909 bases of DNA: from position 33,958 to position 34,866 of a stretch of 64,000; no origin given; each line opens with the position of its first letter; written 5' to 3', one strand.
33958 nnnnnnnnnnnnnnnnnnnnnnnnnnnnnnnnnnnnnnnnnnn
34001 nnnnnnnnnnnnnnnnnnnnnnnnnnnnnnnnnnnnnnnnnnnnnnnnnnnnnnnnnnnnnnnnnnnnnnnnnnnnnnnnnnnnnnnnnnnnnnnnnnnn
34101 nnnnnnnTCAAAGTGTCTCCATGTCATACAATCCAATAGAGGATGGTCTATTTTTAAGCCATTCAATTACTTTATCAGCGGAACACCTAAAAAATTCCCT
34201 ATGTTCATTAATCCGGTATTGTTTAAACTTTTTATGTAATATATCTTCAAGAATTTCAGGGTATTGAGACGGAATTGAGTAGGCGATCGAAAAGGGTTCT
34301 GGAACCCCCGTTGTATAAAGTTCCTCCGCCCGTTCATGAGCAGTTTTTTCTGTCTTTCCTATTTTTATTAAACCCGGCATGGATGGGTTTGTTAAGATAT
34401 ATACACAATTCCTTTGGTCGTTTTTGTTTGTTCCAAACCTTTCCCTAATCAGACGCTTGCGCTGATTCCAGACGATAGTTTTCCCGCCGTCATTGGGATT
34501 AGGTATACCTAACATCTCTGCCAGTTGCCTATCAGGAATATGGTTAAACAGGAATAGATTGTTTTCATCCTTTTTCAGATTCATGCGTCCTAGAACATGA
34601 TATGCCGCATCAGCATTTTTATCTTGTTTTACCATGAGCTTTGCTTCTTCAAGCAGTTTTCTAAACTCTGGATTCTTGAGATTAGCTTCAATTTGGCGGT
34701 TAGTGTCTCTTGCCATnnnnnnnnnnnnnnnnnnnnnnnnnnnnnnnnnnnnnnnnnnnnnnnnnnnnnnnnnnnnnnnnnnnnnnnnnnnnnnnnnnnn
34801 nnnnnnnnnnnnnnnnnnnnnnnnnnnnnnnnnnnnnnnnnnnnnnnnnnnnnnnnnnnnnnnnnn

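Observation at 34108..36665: T5orf172 (GIY-YIG-like) + DUF2971 gene pair with small flanking genes: candidate defense islet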

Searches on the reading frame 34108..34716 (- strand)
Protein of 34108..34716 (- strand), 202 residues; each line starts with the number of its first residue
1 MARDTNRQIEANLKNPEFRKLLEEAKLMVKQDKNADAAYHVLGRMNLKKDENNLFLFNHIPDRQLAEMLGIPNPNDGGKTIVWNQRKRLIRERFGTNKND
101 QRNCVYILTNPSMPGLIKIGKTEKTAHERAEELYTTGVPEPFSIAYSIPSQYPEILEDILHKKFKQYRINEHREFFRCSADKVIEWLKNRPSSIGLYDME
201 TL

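Call 3: search_protein_families(library=pfam, proteins=[window:34108-34716:-], max_evalue=0.1)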
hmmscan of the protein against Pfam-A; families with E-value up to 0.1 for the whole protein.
window:34108-34716:- (202 aa): 2 families
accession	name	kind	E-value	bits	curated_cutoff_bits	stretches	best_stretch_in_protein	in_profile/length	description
PF10544.15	T5orf172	-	1e-17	64.9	20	1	104-188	2-98/101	T5orf172 domain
PF13455.12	MUG113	-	7.6e-13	49.3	22.3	1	118-187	2-70/73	Meiotically up-regulated gene 113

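Call 4: search_protein_families(library=padloc, proteins=[window:34108-34716:-], max_evalue=0.1)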
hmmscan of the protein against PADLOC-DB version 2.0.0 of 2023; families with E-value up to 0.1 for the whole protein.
window:34108-34716:- (202 aa): 7 families
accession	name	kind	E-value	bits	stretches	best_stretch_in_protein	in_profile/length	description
PDLC05041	PDC-S57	-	2.5e-32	110.2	1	101-188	4-91/212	-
PDLC05043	PDC-S57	-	1.3e-13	49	1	102-188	4-100/221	-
PDLC05042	PDC-S57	-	5.7e-12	43.8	1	100-190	5-99/245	-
PDLC03977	PD-Lambda-1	-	1.6e-07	28.6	1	101-184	354-443/496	-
PDLC03976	PD-Lambda-1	-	1e-05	22.6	1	116-188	372-448/491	-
PDLC05040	PDC-S57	-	0.0009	17.2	1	104-187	5-89/229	-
PDLC01066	Cmr7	-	0.0086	14.2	1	48-150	46-148/159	Cmr7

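Call 12: find_encoding_contigs(protein=window:34108-34716:-, flank=10000, max_places=10)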
Protein window:34108-34716:- (202 aa): no gene with exactly this product is on record in the collection.

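Call 14: find_homologous_proteins(query=window:34108-34716:-)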
Query window:34108-34716:- (202 aa): 112 proteins with E <= 0.001 among 208 candidates.
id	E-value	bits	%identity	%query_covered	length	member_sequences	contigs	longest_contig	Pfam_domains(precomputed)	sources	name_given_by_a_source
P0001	4.7e-133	459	100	100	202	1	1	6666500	PF10544.16,PF13455.13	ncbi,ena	-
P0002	2.6e-119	414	92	100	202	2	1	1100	PF10544.16,PF13455.13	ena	-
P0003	3.8e-117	407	90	100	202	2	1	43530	PF10544.16,PF13455.13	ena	-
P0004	7.7e-108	377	84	100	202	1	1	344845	PF10544.16,PF13455.13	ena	-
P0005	2.0e-107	375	84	100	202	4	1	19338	PF10544.16,PF13455.13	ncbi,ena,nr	ncbi:GIY-YIG nuclease family protein [Candidatus Poribacteria bacterium]|nr:GIY-YIG nuclease family 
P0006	7.5e-107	373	84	100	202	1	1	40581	PF10544.16,PF13455.13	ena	-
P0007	6.6e-105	367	82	100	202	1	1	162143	PF10544.16,PF13455.13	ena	-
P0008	2.3e-104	365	82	100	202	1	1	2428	PF10544.16,PF13455.13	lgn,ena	-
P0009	5.3e-104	364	81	100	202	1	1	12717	PF10544.16,PF13455.13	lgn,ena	-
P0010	4.1e-103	361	79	100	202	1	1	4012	PF10544.16,PF13455.13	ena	-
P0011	4.2e-103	361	79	100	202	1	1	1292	PF10544.16,PF13455.13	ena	-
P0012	4.2e-103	361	80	100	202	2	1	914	PF10544.16,PF13455.13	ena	-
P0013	9.6e-101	353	79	100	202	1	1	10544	PF10544.16,PF13455.13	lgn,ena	-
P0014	1.5e-99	349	77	100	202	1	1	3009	PF10544.16,PF13455.13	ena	-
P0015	2.1e-99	349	81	100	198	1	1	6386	PF10544.16,PF13455.13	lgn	-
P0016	1.2e-97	343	76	100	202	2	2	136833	PF10544.16,PF13455.13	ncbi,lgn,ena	-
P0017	1.4e-97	343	78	100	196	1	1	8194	PF10544.16,PF13455.13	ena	-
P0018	2.0e-97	343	77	100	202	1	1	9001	PF10544.16,PF13455.13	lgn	-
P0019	4.0e-97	342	78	100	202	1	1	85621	PF10544.16,PF13455.13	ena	-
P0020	4.7e-95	335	75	100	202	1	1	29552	PF10544.16,PF13455.13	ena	-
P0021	1.5e-93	330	75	100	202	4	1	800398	PF10544.16,PF13455.13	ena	-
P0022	9.3e-93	327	74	100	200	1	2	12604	PF10544.16,PF13455.13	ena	-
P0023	7.4e-87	308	72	97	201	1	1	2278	PF10544.16,PF13455.13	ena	-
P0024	1.2e-78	281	80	81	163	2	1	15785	PF10544.16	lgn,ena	-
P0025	3.3e-60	221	55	98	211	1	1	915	PF10544.16,PF13455.13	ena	-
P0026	4.2e-53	198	65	75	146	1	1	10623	PF10544.16,PF13455.13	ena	-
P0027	8.7e-50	187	54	95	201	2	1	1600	PF10544.16,PF13455.13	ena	-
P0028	6.7e-45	171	52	86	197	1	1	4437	PF10544.16,PF13455.13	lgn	-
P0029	1.0e-44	171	50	86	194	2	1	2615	PF10544.16,PF13455.13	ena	-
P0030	1.4e-40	157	78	47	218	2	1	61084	PF10544.16,PF13455.13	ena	-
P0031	2.5e-40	156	47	91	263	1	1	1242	PF10544.16,PF13455.13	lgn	-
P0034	1.5e-35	141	45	82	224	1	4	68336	PF10544.16,PF13455.13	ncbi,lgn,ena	-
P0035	2.4e-35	140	69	50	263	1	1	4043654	PF10544.16,PF13455.13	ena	-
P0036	9.2e-35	138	74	47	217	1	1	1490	PF10544.16,PF13455.13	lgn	-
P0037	1.8e-34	137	71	49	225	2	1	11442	PF10544.16,PF13455.13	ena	-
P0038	2.0e-34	137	45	82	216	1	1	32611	PF10544.16,PF13455.13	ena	-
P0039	2.7e-34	137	43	91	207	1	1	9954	PF10544.16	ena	-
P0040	3.4e-34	136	43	86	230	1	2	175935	PF10544.16,PF13455.13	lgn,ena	-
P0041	1.8e-33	134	54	63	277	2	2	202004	PF10544.16,PF13455.13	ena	-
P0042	2.7e-33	133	42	93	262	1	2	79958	PF10544.16,PF13455.13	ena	-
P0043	1.4e-32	131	41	96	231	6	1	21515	PF10544.16,PF13455.13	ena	-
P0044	4.5e-32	129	44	82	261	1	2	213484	PF10544.16,PF13455.13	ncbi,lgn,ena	-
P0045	6.1e-31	126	49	73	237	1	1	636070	PF10544.16,PF13455.13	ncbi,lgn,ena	-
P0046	1.4e-30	124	41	83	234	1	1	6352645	PF10544.16,PF13455.13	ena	-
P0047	2.2e-30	124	40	91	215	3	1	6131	PF10544.16,PF13455.13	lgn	-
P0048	3.2e-30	123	39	91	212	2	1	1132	PF10544.16,PF13455.13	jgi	-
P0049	5.8e-30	122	50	73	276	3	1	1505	PF10544.16,PF13455.13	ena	-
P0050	1.1e-29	121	45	82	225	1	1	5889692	PF10544.16,PF13455.13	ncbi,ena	-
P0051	2.0e-29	121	42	82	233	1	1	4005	PF10544.16,PF13455.13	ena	-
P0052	7.6e-29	119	42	96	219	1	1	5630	PF10544.16,PF13455.13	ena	-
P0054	4.3e-28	116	40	96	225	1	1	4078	PF10544.16,PF13455.13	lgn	-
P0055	4.4e-28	116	68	49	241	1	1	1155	PF10544.16,PF13455.13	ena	-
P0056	4.4e-28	116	65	49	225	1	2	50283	PF10544.16,PF13455.13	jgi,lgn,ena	-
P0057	7.6e-28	115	39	96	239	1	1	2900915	PF10544.16,PF13455.13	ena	-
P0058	3.3e-26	110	42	82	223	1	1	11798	PF10544.16,PF13455.13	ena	-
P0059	2.3e-25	107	39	98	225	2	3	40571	PF10544.16,PF13455.13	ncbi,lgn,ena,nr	ncbi:MAG: GIY-YIG nuclease family protein [Candidatus Poribacteria bacterium]|nr:GIY-YIG nuclease fa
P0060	3.5e-25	107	40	82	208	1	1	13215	PF10544.16,PF13455.13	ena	-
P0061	2.5e-23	101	38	91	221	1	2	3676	PF10544.16,PF13455.13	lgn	-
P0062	3.1e-23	100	60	49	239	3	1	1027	PF10544.16,PF13455.13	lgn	-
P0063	5.1e-23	100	38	96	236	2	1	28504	PF10544.16,PF13455.13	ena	-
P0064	7.9e-23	99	61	49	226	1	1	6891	PF10544.16,PF13455.13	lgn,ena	-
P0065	8.1e-22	96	47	73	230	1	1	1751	PF10544.16,PF13455.13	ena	-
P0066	8.8e-22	96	37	96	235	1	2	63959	PF10544.16,PF13455.13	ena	-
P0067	1.6e-21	95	36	96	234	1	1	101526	PF10544.16,PF13455.13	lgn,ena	-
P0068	3.9e-19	87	58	36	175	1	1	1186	PF10544.16,PF13455.13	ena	-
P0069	1.5e-17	82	49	42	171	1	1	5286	PF10544.16,PF13455.13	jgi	jgi:hypothetical protein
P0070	3.1e-17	81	51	42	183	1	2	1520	PF10544.16,PF13455.13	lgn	-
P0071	3.3e-17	81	50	44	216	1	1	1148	PF10544.16,PF13455.13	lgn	-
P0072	1.1e-16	79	52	40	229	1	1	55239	PF10544.16,PF13455.13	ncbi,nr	ncbi:GIY-YIG nuclease family protein [Bacillus sp. LS15-K4]|nr:GIY-YIG nuclease family protein [Baci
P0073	1.6e-16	79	46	41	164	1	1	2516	PF10544.16,PF13455.13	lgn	-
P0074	1.2e-15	76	47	42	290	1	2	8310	PF10544.16,PF13455.13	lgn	-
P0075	4.0e-15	74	44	44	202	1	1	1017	PF10544.16,PF13455.13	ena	-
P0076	4.2e-15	74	47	44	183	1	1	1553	PF10544.16,PF13455.13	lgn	-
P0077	4.6e-15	74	49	41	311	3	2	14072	PF10544.16,PF13455.13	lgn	-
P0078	9.4e-15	73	45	45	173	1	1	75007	PF10544.16,PF13455.13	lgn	-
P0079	1.4e-14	72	54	40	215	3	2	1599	PF10544.16,PF13455.13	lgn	-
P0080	1.9e-14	72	52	42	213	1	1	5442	PF10544.16,PF13455.13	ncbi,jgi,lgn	jgi:hypothetical protein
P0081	2.7e-14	71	47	44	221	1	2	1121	PF10544.16,PF13455.13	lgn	-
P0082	2.7e-14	71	48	42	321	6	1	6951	PF10544.16,PF13455.13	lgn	-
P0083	3.5e-14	71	44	49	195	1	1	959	PF10544.16,PF13455.13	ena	-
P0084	4.4e-14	71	46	47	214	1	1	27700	PF10544.16,PF13455.13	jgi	jgi:hypothetical protein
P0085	6.0e-14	70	48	42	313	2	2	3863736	PF10544.16,PF13455.13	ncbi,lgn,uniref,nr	ncbi:GIY-YIG nuclease family protein [Stenotrophomonas acidaminiphila]|uniref:GIY-YIG nuclease famil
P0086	9.7e-14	69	49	40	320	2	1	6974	PF10544.16,PF13455.13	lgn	-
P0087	1.1e-13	69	44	51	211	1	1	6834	PF10544.16,PF13455.13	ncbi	-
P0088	1.6e-13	69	48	43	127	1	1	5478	PF10544.16,PF13455.13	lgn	-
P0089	2.3e-13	68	56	36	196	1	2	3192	PF10544.16,PF13455.13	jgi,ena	-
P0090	2.3e-13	68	49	45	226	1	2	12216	PF10544.16,PF13455.13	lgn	-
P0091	1.8e-12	65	42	44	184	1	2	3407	PF10544.16,PF13455.13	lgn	-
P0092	3.1e-12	65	42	45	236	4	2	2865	PF10544.16,PF13455.13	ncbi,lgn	-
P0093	6.6e-12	63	41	47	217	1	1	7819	PF10544.16,PF13455.13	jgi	-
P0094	7.9e-12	63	45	42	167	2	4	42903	PF10544.16,PF13455.13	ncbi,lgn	-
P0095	2.3e-11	62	43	42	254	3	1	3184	PF10544.16,PF13455.13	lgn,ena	-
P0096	2.4e-11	62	43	43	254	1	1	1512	PF10544.16,PF13455.13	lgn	-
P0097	2.5e-11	62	43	43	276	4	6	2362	PF10544.16,PF13455.13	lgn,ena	-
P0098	5.9e-11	60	40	52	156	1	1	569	PF10544.16,PF13455.13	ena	-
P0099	2.4e-10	58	42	44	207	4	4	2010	PF10544.16,PF13455.13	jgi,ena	-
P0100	2.5e-10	58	40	45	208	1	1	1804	PF10544.16,PF13455.13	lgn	-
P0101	6.5e-10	57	44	40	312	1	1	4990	PF10544.16,PF13455.13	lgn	-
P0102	1.3e-9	56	47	37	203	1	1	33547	PF10544.16,PF13455.13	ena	-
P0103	2.7e-9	55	44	42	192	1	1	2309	PF10544.16,PF13455.13,PF00392.28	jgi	jgi:hypothetical protein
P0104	3.1e-9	55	46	42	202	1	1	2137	PF10544.16,PF13455.13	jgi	jgi:bifunctional DNA-binding transcriptional regulator/antitoxin component of YhaV-PrlF toxin-antito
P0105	3.4e-9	55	44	42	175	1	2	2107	PF10544.16,PF13455.13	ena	-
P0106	5.2e-9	54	44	43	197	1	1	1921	PF10544.16,PF13455.13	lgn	-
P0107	2.9e-8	52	43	42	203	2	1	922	PF10544.16,PF13455.13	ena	-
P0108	7.0e-8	50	46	39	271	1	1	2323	PF10544.16,PF13455.13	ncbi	-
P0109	1.2e-7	50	42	43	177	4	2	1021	PF10544.16,PF13455.13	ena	-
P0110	1.5e-7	49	48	36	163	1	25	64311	PF10544.16,PF13455.13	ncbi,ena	-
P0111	2.7e-6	45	47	36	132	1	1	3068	PF10544.16,PF13455.13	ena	-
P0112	1.3e-4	40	37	42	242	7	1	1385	PF10544.16,PF13455.13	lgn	-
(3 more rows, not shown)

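Call 16: find_encoding_contigs(protein=P0004, flank=8000, max_places=3)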
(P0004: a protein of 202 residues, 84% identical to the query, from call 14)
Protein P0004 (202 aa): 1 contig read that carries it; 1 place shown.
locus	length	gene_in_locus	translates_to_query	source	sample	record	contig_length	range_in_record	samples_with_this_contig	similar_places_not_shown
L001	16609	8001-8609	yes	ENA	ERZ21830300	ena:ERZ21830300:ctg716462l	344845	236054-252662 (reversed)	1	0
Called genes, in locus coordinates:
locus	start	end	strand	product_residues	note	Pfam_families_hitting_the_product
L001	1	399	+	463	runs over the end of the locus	-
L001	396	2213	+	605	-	PF06917:Pectate_lyase_2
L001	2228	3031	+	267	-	PF05721:PhyH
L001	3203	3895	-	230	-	PF16694:Cytochrome_P460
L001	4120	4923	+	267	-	PF05721:PhyH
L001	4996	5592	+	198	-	-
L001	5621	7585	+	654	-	PF00404:Dockerin_1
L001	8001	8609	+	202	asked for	PF10544:T5orf172, PF13455:MUG113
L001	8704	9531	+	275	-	PF05721:PhyH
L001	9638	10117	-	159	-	-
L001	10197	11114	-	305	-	PF02517:Rce1-like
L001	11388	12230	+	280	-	PF00795:CN_hydrolase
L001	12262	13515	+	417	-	PF01979:Amidohydro_1, PF07969:Amidohydro_3 (weak)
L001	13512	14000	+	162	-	PF00293:NUDIX, PF14815:NUDIX_4 (weak)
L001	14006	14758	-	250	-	PF05721:PhyH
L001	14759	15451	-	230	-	PF08003:Methyltransf_9 (weak), PF13847:Methyltransf_31, PF08241:Methyltransf_11, PF08242:Methyltransf_12 (faint), PF13649:Methyltransf_25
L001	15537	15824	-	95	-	-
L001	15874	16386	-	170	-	PF07282:Cas12f1-like_TNB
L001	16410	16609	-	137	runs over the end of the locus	PF01797:Y1_Tnp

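Call 17: find_encoding_contigs(protein=P0003, flank=8000, max_places=3)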
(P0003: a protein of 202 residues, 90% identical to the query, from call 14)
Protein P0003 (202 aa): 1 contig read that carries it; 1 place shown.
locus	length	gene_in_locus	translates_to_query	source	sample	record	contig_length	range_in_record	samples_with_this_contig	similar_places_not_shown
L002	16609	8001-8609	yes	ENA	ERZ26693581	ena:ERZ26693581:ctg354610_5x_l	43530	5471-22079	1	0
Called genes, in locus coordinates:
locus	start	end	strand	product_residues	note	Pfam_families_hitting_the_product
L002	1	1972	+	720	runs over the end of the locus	PF00355:Rieske, PF13806:Rieske_2, PF01590:GAF, PF13185:GAF_2, PF13426:PAS_9, PF00158:Sigma54_activat, PF14532:Sigma54_activ_2, PF07728:AAA_5, +8 more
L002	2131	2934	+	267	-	PF05721:PhyH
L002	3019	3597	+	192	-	PF00080:Sod_Cu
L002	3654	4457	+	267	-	PF05721:PhyH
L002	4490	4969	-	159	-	PF13612:DDE_Tnp_1_3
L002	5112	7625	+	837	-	PF00963:Cohesin, PF00404:Dockerin_1, PF13860:FlgD_ig (weak)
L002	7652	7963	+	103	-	-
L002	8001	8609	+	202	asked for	PF10544:T5orf172, PF13455:MUG113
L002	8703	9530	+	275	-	PF05721:PhyH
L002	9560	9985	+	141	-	-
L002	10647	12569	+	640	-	PF20581:DUF6785, PF20580:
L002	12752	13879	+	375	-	PF02746:MR_MLE_N, PF13378:MR_MLE_C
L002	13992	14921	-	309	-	PF08240:ADH_N, PF00107:ADH_zinc_N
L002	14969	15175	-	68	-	-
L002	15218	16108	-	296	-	PF02517:Rce1-like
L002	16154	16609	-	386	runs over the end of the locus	PF02746:MR_MLE_N, PF13378:MR_MLE_C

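Call 18: find_encoding_contigs(protein=P0007, flank=8000, max_places=3)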
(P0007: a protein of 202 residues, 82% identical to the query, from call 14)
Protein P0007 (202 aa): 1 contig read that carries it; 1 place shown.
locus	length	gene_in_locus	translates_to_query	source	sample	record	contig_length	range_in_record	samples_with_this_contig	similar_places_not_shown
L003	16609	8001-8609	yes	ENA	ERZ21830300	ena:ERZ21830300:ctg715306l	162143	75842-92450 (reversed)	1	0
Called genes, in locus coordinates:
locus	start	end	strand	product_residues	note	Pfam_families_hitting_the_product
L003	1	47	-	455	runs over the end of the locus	PF00884:Sulfatase, PF01663:Phosphodiest (faint), PF16347:SGSH_C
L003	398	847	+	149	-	PF00884:Sulfatase, PF16347:SGSH_C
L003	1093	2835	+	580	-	PF05721:PhyH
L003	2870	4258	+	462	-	-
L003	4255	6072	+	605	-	PF06917:Pectate_lyase_2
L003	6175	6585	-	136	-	PF00903:Glyoxalase, PF13669:Glyoxalase_4 (weak)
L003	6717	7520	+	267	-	PF05721:PhyH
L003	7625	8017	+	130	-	-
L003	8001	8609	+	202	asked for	PF10544:T5orf172, PF13455:MUG113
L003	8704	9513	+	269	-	PF05721:PhyH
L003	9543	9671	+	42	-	-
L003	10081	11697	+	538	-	PF20581:DUF6785, PF20580:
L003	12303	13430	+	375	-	PF02746:MR_MLE_N, PF13378:MR_MLE_C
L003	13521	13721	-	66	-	-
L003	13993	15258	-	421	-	PF01385:OrfB_IS605, PF07282:Cas12f1-like_TNB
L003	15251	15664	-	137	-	PF01797:Y1_Tnp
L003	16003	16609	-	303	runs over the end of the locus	PF02746:MR_MLE_N, PF13378:MR_MLE_C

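Call 23: find_encoding_contigs(protein=P0021, flank=8000, max_places=3)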
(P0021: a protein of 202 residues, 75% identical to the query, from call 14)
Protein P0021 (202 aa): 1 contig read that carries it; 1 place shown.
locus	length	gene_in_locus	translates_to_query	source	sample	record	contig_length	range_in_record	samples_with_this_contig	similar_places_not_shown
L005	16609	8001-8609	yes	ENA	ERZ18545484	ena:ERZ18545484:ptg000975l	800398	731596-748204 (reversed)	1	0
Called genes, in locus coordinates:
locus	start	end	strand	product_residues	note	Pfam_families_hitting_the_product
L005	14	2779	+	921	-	PF12044:Metallopep (faint), PF00963:Cohesin, PF00404:Dockerin_1, PF13860:FlgD_ig (weak)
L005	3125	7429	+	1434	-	PF00515:TPR_1 (faint), PF07719:TPR_2 (faint), PF04733:Coatomer_E (faint), PF13428:TPR_14 (faint), PF14559:TPR_19 (faint), PF12895:ANAPC3 (faint), PF20698:PIN-TPR-GreABC, PF04255:DUF433 (weak), +5 more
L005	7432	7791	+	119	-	PF18480:DUF5615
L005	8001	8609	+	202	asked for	PF10544:T5orf172, PF13455:MUG113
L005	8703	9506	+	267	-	PF05721:PhyH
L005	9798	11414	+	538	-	PF20581:DUF6785, PF20580:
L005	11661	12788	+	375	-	PF02746:MR_MLE_N, PF13378:MR_MLE_C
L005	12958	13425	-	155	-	-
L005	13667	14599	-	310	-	PF08240:ADH_N, PF00107:ADH_zinc_N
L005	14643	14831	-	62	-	-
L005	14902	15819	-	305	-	PF02517:Rce1-like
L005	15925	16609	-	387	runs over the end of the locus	PF02746:MR_MLE_N, PF13378:MR_MLE_C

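Call 40: predict_structure(alignment_id=A2)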
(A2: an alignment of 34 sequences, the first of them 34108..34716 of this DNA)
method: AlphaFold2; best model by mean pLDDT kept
length: 202 residues; sequences in the alignment: 34
mean_pLDDT: 83.6   pTM: 0.49
mean pLDDT of the five models: 83.6, 82.6, 80.5, 80.2, 79.7
residues with pLDDT >= 90: 76; 70-90: 103; 50-70: 22; < 50: 1
segments of 3 or more residues with pLDDT < 50: none
pLDDT, mean of each block of 10 residues (from residue 1): 75 92 95 93 89 84 92 81 87 62 86 89 87 79 85 88 89 84 84 56 51
secondary structure, 60 per line:
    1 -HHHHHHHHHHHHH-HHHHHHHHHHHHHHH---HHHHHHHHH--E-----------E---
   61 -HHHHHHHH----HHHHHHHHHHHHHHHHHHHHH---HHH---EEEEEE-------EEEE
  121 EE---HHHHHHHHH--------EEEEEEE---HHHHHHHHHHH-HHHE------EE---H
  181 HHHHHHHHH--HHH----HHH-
elements in order: H2-14 H16-30 H34-42 H62-69 H74-94 E104-109 E117-122 H126-134 E143-149 H153-163 H180-189

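Call 43: find_related_loci(query=A2, collection=metagenome_contigs, flank=10000)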
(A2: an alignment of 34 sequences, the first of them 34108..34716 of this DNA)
Query A2 (202 aa) in metagenome_contigs; peptide patterns used: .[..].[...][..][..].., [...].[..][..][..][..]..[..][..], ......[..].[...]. (x = any residue, [..] = any of these).
600 stretches matched a pattern (row limit reached: there are more); 1 encode a relative of the query (tblastn E <= 1e-3); 1 distinct loci.
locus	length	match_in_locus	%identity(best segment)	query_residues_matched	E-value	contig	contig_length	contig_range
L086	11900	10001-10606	75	1-202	5e-102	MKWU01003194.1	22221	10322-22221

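Call 44: list_cluster_members(proteins=[P0001, P0113])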
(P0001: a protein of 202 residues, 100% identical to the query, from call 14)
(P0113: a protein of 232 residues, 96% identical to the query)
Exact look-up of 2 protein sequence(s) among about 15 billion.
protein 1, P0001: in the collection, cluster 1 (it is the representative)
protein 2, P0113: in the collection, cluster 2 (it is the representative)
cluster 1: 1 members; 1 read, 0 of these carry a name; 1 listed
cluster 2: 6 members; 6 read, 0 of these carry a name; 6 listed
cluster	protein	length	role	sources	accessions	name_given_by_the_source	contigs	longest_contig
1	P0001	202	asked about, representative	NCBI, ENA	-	-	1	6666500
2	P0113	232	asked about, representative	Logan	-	-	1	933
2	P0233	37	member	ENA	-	-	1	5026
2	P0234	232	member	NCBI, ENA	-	-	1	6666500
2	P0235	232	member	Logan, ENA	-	-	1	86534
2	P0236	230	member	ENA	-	-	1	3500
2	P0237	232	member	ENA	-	-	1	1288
